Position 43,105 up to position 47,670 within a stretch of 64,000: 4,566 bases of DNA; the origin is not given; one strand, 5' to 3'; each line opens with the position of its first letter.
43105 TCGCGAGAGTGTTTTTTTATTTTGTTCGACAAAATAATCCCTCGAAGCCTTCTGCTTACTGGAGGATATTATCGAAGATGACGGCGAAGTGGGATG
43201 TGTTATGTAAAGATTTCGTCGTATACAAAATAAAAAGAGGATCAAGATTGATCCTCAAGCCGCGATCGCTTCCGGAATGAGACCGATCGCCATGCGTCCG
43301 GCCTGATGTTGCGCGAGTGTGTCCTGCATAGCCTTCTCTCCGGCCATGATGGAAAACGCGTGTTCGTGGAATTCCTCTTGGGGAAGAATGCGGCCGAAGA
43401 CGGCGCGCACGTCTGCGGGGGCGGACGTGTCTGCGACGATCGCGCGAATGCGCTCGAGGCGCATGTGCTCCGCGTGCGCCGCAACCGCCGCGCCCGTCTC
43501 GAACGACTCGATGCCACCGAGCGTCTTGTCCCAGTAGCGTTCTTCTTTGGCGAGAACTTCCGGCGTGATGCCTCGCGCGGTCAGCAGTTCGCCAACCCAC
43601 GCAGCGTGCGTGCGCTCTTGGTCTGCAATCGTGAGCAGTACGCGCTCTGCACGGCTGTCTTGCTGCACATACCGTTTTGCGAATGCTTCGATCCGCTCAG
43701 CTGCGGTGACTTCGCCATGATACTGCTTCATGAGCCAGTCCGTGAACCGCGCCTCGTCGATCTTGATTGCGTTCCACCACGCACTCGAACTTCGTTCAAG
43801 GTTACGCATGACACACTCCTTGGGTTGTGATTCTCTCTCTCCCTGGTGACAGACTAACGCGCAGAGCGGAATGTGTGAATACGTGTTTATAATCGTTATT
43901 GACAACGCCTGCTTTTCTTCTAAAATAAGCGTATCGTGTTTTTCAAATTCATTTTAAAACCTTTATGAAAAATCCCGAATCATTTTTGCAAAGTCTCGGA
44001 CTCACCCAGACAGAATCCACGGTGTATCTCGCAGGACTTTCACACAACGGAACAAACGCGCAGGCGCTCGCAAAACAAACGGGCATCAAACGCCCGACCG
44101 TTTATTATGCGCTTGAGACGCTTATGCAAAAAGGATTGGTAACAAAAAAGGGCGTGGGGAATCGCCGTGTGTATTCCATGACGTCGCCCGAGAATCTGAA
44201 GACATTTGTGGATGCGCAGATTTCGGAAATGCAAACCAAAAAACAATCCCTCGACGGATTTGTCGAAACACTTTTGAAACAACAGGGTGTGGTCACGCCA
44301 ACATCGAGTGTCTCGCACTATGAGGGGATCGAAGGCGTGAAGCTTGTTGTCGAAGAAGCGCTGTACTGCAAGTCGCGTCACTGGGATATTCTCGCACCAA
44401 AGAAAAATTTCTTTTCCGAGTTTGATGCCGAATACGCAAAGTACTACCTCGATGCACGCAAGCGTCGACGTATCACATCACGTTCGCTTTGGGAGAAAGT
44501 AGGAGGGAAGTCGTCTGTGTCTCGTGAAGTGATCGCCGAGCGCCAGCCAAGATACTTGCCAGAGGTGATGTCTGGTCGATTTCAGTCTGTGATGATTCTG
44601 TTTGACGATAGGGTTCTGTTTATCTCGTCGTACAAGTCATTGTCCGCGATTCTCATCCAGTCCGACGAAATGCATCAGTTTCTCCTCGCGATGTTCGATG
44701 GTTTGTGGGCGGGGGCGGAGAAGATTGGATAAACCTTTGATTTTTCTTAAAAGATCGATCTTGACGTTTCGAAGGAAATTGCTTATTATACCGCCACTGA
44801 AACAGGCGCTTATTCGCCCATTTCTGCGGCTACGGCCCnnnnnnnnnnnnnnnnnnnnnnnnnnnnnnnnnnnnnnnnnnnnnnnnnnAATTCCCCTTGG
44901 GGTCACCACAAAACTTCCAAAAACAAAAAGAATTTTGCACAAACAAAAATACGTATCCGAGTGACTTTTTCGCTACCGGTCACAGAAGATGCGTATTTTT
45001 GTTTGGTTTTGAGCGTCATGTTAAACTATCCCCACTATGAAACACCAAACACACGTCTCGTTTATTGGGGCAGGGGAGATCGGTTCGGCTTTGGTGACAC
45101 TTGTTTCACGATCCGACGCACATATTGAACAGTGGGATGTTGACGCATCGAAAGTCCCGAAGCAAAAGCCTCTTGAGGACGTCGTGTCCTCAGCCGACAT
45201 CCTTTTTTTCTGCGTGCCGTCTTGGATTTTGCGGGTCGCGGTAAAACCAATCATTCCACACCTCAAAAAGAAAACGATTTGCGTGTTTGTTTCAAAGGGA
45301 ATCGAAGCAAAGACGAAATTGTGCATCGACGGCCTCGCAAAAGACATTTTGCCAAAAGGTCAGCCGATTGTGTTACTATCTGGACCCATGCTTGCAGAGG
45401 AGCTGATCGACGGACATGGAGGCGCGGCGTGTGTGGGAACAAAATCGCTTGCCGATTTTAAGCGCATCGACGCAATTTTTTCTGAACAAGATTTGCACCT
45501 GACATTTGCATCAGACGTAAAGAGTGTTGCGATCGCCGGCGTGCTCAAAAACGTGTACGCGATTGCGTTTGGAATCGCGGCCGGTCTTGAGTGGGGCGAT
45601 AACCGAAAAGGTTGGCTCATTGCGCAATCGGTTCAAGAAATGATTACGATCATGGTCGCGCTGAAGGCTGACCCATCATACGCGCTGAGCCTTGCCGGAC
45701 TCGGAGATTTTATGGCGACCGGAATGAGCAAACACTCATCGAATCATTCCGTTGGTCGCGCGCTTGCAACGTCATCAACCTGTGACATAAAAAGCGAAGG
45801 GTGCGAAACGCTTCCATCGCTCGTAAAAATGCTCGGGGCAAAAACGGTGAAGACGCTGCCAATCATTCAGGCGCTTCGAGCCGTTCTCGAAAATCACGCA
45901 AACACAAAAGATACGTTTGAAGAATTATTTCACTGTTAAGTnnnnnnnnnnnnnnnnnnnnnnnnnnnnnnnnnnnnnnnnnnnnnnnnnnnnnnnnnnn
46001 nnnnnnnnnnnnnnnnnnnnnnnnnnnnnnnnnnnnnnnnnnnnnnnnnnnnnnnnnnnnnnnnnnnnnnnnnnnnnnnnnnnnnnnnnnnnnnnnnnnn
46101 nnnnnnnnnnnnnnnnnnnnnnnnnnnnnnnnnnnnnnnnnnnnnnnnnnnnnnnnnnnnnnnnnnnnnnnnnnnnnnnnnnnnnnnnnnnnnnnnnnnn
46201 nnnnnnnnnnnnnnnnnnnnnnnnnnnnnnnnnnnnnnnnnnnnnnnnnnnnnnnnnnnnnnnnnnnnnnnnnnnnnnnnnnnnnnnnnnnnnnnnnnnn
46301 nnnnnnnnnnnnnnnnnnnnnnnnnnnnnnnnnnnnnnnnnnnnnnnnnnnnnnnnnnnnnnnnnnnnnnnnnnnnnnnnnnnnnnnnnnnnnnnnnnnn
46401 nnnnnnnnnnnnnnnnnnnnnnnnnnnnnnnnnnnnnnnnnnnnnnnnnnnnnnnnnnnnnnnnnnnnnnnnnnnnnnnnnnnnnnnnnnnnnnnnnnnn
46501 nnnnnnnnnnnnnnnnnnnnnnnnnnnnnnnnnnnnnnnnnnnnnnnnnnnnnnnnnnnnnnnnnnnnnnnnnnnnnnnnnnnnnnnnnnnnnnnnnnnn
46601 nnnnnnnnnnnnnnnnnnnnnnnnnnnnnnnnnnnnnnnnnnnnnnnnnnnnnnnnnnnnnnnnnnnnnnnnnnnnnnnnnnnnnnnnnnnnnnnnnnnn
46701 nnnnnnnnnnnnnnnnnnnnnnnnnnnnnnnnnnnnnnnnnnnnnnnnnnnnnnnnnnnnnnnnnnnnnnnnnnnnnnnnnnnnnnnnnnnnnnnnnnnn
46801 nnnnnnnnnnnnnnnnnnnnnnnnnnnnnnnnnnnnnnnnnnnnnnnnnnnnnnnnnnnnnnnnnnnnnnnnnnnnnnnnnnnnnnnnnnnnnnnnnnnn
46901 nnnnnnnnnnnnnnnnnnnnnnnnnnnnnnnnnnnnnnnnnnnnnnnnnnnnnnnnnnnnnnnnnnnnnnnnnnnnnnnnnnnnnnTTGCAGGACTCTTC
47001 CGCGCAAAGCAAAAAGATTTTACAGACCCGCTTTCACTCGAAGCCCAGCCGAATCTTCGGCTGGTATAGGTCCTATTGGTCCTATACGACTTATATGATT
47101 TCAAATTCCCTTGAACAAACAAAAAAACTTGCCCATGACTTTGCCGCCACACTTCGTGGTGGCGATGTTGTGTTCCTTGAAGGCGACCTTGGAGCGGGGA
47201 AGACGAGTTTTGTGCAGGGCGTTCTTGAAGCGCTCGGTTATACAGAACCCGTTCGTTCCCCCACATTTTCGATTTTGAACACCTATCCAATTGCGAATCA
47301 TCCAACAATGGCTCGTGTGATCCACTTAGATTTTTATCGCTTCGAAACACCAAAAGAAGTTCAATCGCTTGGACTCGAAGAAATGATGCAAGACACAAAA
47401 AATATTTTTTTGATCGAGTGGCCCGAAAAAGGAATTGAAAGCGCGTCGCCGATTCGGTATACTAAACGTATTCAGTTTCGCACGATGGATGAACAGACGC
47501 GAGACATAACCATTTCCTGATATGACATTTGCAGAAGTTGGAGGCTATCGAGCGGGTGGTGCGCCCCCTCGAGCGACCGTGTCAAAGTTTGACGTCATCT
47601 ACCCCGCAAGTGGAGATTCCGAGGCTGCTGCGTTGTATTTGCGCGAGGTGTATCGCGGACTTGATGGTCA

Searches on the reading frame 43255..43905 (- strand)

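Call 33: search_protein_families(library=pfam, proteins=[window:43255-43905:-], max_evalue=0.001)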
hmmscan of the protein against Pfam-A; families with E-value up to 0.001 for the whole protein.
window:43255-43905:- (216 aa): 2 families
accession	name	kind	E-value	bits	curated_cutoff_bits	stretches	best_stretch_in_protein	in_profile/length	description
PF02915.23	Rubrerythrin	-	4.1e-07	30.9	22.8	1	57-185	2-134/137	Rubrerythrin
PF03232.19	COQ7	-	0.00023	21.3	23.5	0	63-119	12-67/169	Ubiquinone biosynthesis protein COQ7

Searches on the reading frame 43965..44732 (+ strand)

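Call 34: search_protein_families(library=pfam, proteins=[window:43965-44732:+], max_evalue=0.001)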
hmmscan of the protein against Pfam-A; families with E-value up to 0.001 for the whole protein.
window:43965-44732:+ (255 aa): 7 families
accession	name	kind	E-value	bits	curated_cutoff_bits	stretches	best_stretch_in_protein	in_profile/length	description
PF01978.25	TrmB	-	2.9e-15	56.3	25.6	1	8-76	1-68/68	Sugar-specific transcriptional regulator TrmB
PF09339.16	HTH_IclR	-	9.7e-06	25.7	22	1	30-61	19-50/52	IclR helix-turn-helix domain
PF12802.13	MarR_2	-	1.6e-05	25.4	27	1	12-62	2-53/61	MarR family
PF04182.18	B-block_TFIIIC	-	8e-05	23.1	22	1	27-71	16-54/73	B-block binding subunit of TFIIIC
PF13412.12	HTH_24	-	0.00021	21.2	21.9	1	29-60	17-48/48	Winged helix-turn-helix DNA-binding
PF01047.28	MarR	-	0.00053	20.3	24.6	0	27-62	15-50/59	MarR family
PF03965.22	Penicillinase_R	-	0.00085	20.1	22.6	0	33-78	25-70/115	Penicillinase repressor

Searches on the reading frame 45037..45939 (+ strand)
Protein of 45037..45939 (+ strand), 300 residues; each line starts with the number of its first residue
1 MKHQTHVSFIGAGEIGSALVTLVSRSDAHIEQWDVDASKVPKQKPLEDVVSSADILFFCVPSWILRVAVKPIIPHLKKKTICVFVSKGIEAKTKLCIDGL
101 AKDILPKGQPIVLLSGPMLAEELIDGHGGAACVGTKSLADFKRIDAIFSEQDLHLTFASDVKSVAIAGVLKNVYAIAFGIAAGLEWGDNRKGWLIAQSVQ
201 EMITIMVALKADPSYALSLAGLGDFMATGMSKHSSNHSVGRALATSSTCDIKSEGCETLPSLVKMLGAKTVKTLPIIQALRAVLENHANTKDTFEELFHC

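Call 34: search_protein_families(library=pfam, proteins=[window:45037-45939:+], max_evalue=0.001)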
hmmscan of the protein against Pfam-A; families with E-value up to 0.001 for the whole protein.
window:45037-45939:+ (300 aa): 3 families
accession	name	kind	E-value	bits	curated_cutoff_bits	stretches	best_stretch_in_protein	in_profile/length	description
PF07479.19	NAD_Gly3P_dh_C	-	1.2e-30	107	25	1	160-294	1-141/142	NAD-dependent glycerol-3-phosphate dehydrogenase C-terminus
PF01210.29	NAD_Gly3P_dh_N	-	4.4e-19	69.4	23.1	1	40-136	57-153/158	NAD-dependent glycerol-3-phosphate dehydrogenase N-terminus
PF20618.3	GPD_NAD_C_bact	-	1.2e-06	29.4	27.6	1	220-279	1-65/66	Bacterial GPD, NAD-dependent C-terminal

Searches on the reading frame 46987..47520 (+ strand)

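Call 34: search_protein_families(library=pfam, proteins=[window:46987-47520:+], max_evalue=0.001)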
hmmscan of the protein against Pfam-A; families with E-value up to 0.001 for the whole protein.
window:46987-47520:+ (177 aa): 1 family
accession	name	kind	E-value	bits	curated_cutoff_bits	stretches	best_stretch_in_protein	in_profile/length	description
PF02367.23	TsaE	-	5.1e-36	123.9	26.6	1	40-173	2-127/128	Threonylcarbamoyl adenosine biosynthesis protein TsaE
